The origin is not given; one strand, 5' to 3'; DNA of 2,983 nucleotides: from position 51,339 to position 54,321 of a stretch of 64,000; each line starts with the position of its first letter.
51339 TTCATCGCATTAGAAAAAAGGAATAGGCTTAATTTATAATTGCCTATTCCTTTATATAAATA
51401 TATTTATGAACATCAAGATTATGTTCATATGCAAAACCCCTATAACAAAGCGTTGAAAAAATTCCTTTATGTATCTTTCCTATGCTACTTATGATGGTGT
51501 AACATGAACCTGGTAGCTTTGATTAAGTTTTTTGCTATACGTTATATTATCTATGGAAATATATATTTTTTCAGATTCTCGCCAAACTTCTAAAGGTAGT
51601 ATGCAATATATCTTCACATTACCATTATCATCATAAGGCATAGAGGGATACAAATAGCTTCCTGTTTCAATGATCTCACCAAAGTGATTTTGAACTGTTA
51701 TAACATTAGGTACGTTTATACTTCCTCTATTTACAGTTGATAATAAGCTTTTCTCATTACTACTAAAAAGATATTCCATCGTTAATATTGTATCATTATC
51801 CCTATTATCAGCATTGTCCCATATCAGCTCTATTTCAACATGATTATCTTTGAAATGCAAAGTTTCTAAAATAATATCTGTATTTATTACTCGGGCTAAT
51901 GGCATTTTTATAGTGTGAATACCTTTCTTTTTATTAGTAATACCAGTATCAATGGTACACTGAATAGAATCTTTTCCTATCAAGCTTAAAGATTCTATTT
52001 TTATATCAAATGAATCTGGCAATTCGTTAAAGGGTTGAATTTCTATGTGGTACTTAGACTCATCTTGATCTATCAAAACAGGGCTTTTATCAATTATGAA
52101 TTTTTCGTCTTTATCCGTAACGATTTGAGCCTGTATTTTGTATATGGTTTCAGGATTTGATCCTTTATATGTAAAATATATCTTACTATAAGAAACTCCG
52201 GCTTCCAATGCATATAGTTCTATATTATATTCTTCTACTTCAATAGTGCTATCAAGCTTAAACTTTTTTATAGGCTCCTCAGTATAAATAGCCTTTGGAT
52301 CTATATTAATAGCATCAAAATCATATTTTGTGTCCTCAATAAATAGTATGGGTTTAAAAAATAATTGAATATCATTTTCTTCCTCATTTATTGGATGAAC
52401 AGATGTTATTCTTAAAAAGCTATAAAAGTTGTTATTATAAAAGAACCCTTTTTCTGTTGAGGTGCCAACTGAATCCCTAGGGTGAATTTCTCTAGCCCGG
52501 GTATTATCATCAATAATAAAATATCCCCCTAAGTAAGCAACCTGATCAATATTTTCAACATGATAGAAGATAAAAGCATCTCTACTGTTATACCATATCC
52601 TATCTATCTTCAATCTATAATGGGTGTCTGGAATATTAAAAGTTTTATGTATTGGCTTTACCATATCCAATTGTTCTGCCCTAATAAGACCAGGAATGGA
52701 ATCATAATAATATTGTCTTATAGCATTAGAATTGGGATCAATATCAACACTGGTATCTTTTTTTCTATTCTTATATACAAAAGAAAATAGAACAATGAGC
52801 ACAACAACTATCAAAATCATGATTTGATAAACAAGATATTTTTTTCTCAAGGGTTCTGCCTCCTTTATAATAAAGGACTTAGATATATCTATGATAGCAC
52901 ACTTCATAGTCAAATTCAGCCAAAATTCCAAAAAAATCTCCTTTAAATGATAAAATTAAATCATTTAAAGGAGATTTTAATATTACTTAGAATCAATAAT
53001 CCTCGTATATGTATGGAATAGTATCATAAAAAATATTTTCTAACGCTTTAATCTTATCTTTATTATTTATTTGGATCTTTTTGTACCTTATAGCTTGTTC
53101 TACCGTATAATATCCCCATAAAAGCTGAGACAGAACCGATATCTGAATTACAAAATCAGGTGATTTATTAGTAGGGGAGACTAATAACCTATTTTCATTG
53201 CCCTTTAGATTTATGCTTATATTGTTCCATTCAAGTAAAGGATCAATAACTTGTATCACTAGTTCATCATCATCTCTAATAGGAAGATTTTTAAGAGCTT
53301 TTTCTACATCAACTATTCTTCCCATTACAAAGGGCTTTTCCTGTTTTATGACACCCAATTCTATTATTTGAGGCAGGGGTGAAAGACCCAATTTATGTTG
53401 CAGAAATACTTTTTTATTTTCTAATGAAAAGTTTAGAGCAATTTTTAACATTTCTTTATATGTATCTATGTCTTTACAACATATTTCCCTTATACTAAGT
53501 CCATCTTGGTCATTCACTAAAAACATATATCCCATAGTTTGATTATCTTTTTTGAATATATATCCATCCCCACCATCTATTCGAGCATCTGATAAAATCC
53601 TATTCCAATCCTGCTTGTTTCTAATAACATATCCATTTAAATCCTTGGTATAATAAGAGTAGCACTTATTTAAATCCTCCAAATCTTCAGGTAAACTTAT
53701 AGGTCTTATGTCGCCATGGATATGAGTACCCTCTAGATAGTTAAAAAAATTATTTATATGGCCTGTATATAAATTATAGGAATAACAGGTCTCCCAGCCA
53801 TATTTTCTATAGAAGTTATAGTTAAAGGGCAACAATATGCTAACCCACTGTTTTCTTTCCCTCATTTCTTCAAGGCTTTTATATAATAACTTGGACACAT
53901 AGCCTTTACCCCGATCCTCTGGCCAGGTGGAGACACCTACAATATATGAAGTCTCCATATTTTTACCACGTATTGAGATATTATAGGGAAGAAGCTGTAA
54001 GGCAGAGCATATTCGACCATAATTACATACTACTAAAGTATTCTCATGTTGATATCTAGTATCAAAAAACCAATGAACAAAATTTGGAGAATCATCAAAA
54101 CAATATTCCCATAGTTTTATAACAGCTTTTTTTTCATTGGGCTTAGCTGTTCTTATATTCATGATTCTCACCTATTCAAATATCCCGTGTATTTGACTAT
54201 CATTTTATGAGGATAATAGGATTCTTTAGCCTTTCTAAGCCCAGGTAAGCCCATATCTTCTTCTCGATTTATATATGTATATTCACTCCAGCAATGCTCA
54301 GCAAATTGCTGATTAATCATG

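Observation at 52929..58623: Cyanophycin operon extended by a soluble DUF2156 (aminoacyl-tRNA-transferase-fold) protein and an Eis-like GNAT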

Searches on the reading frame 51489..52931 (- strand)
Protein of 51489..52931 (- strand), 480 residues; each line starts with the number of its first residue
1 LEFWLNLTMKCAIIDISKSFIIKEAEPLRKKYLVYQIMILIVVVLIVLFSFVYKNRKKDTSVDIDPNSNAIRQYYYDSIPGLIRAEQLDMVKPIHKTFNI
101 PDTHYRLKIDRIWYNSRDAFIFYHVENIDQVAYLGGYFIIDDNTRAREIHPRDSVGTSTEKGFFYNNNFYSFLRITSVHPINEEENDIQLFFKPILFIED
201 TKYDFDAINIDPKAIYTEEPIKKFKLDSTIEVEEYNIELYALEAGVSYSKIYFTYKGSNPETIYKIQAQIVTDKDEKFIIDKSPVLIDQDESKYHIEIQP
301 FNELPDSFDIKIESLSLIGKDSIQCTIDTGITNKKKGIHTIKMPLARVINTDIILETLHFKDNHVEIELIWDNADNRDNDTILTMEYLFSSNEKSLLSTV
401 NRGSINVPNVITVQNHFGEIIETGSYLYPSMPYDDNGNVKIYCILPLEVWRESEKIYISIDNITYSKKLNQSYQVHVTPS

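Call 5: search_protein_families(library=pfam, proteins=[window:51489-52931:-], max_evalue=0.01)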
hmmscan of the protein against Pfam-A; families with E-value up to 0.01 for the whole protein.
window:51489-52931:- (480 aa): 0 families

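Call 7: search_protein_families(library=ncbifam, proteins=[window:51489-52931:-], max_evalue=0.01)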
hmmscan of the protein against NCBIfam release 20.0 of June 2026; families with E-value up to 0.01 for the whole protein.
window:51489-52931:- (480 aa): 0 families

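Call 65: search_protein_families(library=pfam, proteins=[window:51492-52931:-], max_evalue=1)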
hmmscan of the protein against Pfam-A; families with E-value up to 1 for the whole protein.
window:51492-52931:- (480 aa): 5 families
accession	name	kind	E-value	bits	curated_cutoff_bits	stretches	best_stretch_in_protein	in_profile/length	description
PF00335.26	Tetraspanin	-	0.049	13.7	32.1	1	21-62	68-114/225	Tetraspanin family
PF25630.1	Phycodna_minor_capsid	-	0.073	13.8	27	1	36-86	6-60/96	Phycodnaviridae minor capsid protein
PF11750.13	DUF3307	-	0.13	12.7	23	1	12-55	71-114/127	Protein of unknown function (DUF3307)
PF18628.8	P2_N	-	0.13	12.4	25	1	225-270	3-48/129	Viral coat protein P2 N-terminal domain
PF14201.11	DUF4318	-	0.66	10.8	27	0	276-301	35-60/75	Domain of unknown function (DUF4318)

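Call 68: search_protein_families(library=padloc, proteins=[window:51492-52931:-], max_evalue=0.01)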
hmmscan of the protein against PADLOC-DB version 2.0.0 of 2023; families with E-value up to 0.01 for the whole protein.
window:51492-52931:- (480 aa): 1 family
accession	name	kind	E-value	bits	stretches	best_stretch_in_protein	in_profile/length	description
PDLC00691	Effector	-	0.0024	15.8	1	9-121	31-142/176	2TM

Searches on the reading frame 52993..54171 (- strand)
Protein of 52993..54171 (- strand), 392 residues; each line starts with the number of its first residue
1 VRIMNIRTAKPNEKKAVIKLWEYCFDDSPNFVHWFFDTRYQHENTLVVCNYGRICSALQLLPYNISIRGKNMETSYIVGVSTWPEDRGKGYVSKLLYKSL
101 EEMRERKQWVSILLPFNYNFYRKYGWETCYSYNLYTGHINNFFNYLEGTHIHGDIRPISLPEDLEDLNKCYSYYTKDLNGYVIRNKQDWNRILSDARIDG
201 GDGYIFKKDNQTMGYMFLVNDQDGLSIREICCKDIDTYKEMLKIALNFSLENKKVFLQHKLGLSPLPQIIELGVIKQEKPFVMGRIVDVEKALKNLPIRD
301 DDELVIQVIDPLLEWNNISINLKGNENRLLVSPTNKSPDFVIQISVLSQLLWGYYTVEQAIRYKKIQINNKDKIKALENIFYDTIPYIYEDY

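Call 5: search_protein_families(library=pfam, proteins=[window:52993-54171:-], max_evalue=0.01)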
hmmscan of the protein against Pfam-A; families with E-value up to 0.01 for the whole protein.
window:52993-54171:- (392 aa): 5 families
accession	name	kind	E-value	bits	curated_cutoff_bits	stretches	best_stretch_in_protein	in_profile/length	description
PF13527.13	Acetyltransf_9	-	1e-38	132.6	25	1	5-128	1-126/127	Acetyltransferase (GNAT) domain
PF13530.11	SCP2_2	-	2e-15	57.7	23.2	1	289-388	1-104/105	Sterol carrier protein domain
PF00583.31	Acetyltransf_1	-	0.00089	20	20.7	1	24-125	15-115/116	Acetyltransferase (GNAT) family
PF13508.13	Acetyltransf_7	-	0.002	18.9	27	1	51-127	11-83/84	Acetyltransferase (GNAT) domain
PF17668.7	Acetyltransf_17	-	0.0041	18.2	25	1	180-249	1-77/114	Acetyltransferase (GNAT) domain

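Call 7: search_protein_families(library=ncbifam, proteins=[window:52993-54171:-], max_evalue=0.01)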
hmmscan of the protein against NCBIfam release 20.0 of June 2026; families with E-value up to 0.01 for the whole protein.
window:52993-54171:- (392 aa): 5 families
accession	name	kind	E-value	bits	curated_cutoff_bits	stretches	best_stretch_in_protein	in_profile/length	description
NF002367.0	PRK01346.1-4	subfamily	1.2e-12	47.6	259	1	4-361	5-379/411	hypothetical protein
NF002368.0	PRK01346.1-5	equivalog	5.5e-11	41.9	576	1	5-383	8-392/402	enhanced intracellular survival protein Eis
NF002366.0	PRK01346.1-3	equivalog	9.1e-06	24.6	624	1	77-381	81-393/405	hypothetical protein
NF002369.0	PRK01346.1-6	equivalog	0.00073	18.6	463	1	285-381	326-422/434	hypothetical protein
NF002365.0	PRK01346.1-2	subfamily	0.00077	18.4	788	1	69-377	80-396/412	hypothetical protein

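Call 18: search_solved_structures(query=window:52996-54162:-, max_evalue=0.01)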
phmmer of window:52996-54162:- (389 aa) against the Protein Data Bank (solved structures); distinct sequences matched with E-value up to 0.01: 4.
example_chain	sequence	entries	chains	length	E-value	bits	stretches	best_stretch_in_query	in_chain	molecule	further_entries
3n7z_A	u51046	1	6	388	4.3e-35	124.6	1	2-387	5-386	Acetyltransferase, GNAT family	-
2i00_A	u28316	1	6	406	7.7e-24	87.6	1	50-385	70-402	Acetyltransferase, GNAT family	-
2hv2_A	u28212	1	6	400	1.7e-13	53.5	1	9-364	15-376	Hypothetical protein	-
2ozg_A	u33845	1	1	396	1.2e-08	37.6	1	39-384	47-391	GCN5-related N-acetyltransferase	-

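Call 33: list_cluster_members(proteins=[P0001, window:52996-54162:-, window:58730-59287:-])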
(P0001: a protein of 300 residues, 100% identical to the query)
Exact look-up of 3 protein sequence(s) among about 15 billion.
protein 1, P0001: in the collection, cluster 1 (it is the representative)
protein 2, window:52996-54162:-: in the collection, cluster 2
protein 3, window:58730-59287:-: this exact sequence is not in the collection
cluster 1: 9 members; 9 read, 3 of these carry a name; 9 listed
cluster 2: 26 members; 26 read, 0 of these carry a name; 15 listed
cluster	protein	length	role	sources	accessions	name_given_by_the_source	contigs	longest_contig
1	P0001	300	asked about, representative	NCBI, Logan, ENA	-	-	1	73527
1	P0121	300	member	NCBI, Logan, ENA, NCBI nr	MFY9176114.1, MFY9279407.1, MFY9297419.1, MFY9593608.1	MAG: phosphatidylglycerol lysyltransferase domain-containing protein ... | DUF2156 domain-containing protein [Clostridiales bacterium]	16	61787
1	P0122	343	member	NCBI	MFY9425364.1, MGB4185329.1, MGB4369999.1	MAG: phosphatidylglycerol lysyltransferase domain-containing protein, partial ...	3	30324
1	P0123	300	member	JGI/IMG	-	hypothetical protein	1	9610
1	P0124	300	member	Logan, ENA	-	-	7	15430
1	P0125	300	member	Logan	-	-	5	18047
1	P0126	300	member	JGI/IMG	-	-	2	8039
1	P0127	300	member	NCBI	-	-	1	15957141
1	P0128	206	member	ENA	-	-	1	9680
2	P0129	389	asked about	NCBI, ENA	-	-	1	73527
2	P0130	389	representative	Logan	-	-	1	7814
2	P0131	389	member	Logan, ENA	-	-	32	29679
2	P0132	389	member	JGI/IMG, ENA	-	-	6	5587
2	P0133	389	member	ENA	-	-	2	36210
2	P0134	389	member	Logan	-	-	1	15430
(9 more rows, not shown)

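Call 68: search_protein_families(library=padloc, proteins=[window:52996-54162:-], max_evalue=0.01)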
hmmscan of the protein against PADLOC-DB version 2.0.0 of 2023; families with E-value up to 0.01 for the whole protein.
window:52996-54162:- (389 aa): 0 families
